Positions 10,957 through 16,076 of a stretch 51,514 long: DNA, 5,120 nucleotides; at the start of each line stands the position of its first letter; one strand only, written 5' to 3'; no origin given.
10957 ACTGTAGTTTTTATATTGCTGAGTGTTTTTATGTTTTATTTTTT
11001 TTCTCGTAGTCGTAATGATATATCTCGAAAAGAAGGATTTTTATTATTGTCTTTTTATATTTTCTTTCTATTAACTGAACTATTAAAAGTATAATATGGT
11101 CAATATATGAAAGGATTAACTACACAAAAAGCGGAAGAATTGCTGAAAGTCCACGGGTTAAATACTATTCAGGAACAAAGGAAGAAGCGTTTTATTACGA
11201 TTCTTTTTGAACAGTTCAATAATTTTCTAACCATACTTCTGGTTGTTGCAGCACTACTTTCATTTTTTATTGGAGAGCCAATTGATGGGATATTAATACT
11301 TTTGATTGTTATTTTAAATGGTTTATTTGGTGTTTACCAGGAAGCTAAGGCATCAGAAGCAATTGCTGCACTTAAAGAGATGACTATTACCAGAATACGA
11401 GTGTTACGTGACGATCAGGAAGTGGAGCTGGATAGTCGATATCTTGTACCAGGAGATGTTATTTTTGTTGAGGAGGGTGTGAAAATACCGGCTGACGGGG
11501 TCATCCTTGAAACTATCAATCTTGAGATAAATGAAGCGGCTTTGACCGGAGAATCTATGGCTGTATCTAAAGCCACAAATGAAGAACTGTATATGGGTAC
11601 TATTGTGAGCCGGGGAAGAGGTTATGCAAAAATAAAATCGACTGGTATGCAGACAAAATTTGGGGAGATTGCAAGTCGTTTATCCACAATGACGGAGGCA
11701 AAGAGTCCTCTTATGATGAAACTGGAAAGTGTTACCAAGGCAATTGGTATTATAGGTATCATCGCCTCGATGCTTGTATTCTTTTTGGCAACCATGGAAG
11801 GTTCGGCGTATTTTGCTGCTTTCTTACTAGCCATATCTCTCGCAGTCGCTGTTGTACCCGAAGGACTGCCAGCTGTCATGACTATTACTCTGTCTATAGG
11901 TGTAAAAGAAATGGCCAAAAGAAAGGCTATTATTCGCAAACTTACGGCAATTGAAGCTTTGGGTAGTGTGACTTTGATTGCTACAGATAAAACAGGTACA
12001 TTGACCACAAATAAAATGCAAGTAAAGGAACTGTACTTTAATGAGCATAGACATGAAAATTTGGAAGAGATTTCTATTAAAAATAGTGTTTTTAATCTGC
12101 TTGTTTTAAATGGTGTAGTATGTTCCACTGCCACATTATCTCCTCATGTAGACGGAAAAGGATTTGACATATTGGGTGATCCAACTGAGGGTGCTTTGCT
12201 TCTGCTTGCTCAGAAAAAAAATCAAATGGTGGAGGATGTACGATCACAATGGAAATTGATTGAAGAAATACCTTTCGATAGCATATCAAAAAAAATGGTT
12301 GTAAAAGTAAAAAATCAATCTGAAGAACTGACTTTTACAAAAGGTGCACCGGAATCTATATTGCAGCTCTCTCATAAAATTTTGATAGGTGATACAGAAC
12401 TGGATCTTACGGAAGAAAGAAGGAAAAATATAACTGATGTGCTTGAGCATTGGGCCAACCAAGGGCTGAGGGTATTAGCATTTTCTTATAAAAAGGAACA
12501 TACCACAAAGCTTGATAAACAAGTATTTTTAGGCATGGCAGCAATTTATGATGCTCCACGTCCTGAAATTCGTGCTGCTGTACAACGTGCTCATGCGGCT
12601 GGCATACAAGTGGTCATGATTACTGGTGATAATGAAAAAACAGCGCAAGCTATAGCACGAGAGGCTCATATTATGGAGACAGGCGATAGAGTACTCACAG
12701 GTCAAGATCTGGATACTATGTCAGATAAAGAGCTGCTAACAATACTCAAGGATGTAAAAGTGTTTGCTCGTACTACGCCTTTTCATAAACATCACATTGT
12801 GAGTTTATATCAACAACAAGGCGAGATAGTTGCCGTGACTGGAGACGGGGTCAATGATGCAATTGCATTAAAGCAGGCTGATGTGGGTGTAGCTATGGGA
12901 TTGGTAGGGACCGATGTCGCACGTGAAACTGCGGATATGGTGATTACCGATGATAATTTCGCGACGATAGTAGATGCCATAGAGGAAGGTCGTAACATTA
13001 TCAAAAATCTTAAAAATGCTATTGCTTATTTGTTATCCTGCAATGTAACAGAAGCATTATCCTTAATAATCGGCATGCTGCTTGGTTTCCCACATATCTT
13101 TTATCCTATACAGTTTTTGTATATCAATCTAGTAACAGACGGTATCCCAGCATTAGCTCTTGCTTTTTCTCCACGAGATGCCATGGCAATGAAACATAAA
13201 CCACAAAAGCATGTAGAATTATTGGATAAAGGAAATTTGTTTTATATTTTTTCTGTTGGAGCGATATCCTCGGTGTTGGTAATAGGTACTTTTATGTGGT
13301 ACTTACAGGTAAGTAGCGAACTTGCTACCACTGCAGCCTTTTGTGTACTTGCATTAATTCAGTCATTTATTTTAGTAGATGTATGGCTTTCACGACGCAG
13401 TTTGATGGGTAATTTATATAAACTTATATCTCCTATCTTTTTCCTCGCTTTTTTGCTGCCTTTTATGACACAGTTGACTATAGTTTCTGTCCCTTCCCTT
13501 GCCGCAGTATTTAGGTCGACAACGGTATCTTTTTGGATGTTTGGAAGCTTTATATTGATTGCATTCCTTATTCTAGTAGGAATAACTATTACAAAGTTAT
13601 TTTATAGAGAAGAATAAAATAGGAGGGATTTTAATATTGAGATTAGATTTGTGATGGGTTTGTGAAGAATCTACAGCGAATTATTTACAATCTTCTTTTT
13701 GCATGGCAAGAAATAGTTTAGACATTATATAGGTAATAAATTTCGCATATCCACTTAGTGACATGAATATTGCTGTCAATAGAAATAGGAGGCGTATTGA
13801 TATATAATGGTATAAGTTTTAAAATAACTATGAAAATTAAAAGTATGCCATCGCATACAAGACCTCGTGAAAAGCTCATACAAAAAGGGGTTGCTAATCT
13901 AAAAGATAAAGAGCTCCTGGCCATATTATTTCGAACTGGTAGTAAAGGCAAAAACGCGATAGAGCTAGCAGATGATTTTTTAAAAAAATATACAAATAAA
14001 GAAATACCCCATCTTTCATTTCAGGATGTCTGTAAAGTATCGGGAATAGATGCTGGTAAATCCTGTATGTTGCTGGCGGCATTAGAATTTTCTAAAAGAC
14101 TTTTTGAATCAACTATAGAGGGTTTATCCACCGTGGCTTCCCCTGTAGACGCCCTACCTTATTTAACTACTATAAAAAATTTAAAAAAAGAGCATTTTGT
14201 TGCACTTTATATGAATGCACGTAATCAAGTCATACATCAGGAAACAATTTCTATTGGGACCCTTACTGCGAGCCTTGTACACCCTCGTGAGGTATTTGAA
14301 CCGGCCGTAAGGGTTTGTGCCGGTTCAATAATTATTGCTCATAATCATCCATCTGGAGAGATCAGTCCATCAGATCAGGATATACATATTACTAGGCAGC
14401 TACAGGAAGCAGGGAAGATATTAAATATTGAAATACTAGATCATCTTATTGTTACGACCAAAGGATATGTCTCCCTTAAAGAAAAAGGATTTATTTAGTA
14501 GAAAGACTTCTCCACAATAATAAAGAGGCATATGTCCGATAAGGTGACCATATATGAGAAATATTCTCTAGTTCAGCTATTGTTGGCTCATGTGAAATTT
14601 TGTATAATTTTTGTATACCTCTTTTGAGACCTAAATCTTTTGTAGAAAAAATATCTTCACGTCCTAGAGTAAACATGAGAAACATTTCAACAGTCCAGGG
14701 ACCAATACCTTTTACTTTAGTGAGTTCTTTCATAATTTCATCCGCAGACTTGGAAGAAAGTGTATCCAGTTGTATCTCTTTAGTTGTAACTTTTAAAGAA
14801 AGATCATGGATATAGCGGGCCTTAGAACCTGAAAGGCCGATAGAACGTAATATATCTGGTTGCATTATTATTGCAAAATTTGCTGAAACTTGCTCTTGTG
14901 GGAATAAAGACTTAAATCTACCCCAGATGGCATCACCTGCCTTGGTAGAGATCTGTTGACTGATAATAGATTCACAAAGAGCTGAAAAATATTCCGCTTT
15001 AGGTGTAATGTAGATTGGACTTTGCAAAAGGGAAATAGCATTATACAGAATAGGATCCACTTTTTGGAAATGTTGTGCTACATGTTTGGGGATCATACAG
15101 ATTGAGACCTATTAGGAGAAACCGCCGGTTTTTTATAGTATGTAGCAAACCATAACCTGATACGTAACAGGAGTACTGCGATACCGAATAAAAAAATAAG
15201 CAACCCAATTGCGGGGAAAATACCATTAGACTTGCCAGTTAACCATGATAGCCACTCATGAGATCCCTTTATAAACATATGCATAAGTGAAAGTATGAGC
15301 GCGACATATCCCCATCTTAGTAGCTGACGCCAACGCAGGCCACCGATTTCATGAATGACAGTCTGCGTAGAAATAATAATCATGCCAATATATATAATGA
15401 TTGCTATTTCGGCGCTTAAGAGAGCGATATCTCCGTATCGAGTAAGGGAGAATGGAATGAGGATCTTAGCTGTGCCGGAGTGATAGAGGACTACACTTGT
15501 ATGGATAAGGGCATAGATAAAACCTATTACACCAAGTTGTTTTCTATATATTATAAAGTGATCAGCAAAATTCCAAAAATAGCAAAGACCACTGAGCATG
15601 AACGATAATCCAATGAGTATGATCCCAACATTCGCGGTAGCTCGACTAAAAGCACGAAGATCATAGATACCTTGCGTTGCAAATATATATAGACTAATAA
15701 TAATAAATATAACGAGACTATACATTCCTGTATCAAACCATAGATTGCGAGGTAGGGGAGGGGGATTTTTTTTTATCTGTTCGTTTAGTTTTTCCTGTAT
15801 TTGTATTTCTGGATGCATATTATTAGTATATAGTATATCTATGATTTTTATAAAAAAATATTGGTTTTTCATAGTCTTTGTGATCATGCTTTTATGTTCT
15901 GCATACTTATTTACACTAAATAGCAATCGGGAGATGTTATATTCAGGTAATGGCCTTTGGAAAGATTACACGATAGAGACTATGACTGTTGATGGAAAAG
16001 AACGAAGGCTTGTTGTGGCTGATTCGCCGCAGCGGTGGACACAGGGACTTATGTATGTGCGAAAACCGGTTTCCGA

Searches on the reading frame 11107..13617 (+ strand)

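Call 23: search_protein_families(library=ncbifam, proteins=[window:11107-13617:+], max_evalue=0.00001)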
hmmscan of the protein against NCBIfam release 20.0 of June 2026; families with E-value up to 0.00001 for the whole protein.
window:11107-13617:+ (836 aa): 19 families
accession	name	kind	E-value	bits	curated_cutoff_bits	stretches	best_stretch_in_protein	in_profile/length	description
TIGR01522.1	ATPase-IIA2_Ca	equivalog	7e-166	553.4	798.3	1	3-834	23-851/854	calcium-transporting P-type ATPase, PMR1-type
TIGR01116.1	ATPase-IIA1_Ca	equivalog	2.9e-158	528.4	703.4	1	34-822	2-787/799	calcium-translocating P-type ATPase, SERCA-type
TIGR01517.1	ATPase-IIB_Ca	equivalog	3e-137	459.1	507.05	1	2-824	54-872/882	calcium-translocating P-type ATPase, PMCA-type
TIGR01647.1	ATPase-IIIA_H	equivalog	2.7e-125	419.3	615.5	1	3-749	1-699/755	plasma-membrane proton-efflux P-type ATPase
TIGR01523.1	ATPase-IID_K-Na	equivalog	2.7e-118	396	645.05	3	325-730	426-855/997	potassium/sodium efflux P-type ATPase, fungal-type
TIGR01106.1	ATPase-IIC_X-K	subfamily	1.9e-117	393.5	946.1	2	2-527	35-612/997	Na,H/K antiporter P-type ATPase subunit alpha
TIGR01524.1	ATPase-IIIB_Mg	equivalog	4.9e-105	352.2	610.75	1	2-745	32-771/867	magnesium-translocating P-type ATPase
TIGR01494.1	ATPase_P-type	subfamily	3.2e-96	322.6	62.3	3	64-328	2-252/478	HAD-IC family P-type ATPase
NF011702.0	PRK15122.1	subfamily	3e-86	290.2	975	1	2-763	48-822/907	magnesium-translocating P-type ATPase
TIGR01525.1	ATPase-IB_hvy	subfamily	2.1e-77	261.3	346.25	2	43-523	3-427/560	heavy metal translocating P-type ATPase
TIGR01657.1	P-ATPase-V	hypoth_equivalog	6.2e-70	235.9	618.25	2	2-540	138-715/1055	ATP13A2 family polyamine export P-type ATPase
TIGR01512.1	ATPase-IB2_Cd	subfamily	9.4e-60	202.7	313.5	3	43-309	3-255/494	cadmium family heavy metal-translocating P-type ATPase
TIGR01511.1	ATPase-IB1_Cu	subfamily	2.4e-51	175.3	397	3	63-314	48-287/542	copper-translocating P-type ATPase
NF008262.1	PRK11033.1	equivalog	5.3e-47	160.7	1005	3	43-315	180-452/731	zinc/cadmium/mercury/lead-transporting ATPase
NF033775.1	P_type_ZntA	exception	1.3e-41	142.8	1240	3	42-316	184-458/732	Zn(II)/Cd(II)/Pb(II) translocating P-type ATPase ZntA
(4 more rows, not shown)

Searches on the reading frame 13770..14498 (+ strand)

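Call 23: search_protein_families(library=ncbifam, proteins=[window:13770-14498:+], max_evalue=0.00001)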
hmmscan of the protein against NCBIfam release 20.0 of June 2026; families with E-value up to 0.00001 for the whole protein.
window:13770-14498:+ (242 aa): 2 families
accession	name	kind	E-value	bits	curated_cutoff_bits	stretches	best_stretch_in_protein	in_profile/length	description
NF000642.1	PRK00024.1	equivalog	3e-67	226.4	180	1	33-241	1-211/212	RadC family protein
TIGR00608.1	radc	subfamily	1.9e-60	204.3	133.85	1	31-242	1-218/218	RadC family protein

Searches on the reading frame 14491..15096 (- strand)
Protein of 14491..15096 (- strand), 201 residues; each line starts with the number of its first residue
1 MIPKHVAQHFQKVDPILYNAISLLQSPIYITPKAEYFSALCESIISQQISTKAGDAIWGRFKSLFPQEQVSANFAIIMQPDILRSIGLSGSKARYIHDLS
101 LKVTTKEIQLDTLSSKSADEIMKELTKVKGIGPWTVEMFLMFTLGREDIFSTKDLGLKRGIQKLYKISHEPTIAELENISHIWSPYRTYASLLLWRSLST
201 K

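Call 24: search_protein_families(library=ncbifam, proteins=[window:14491-15096:-], max_evalue=1e-8)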
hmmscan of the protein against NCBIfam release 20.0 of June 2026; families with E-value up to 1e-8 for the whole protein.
window:14491-15096:- (201 aa): 0 families

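Call 77: search_protein_families(library=pfam, proteins=[window:14491-15096:-], max_evalue=0.001)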
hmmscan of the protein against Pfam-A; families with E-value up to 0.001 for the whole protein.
window:14491-15096:- (201 aa): 1 family
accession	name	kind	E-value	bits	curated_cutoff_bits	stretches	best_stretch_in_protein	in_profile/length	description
PF00730.31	HhH-GPD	-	1.1e-13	51.9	26.2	1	42-183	2-106/108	HhH-GPD superfamily base excision DNA repair protein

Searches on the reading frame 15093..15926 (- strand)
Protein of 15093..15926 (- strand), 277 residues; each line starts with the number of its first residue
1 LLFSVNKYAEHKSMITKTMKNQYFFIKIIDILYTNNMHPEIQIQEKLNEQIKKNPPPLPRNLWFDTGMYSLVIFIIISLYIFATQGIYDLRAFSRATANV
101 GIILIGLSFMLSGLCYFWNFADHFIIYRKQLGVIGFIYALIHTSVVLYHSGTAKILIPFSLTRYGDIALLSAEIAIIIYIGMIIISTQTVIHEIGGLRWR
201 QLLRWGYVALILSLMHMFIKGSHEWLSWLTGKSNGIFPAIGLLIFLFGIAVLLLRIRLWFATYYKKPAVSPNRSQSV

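Call 24: search_protein_families(library=ncbifam, proteins=[window:15093-15926:-], max_evalue=1e-8)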
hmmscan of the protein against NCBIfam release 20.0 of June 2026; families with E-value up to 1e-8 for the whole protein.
window:15093-15926:- (277 aa): 0 families

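Call 77: search_protein_families(library=pfam, proteins=[window:15093-15926:-], max_evalue=0.001)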
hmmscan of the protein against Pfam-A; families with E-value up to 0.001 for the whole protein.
window:15093-15926:- (277 aa): 1 family
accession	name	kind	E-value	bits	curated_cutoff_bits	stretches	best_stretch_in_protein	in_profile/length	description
PF01794.25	Ferric_reduct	-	7.1e-05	23.3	28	1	101-213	5-120/121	Ferric reductase like transmembrane component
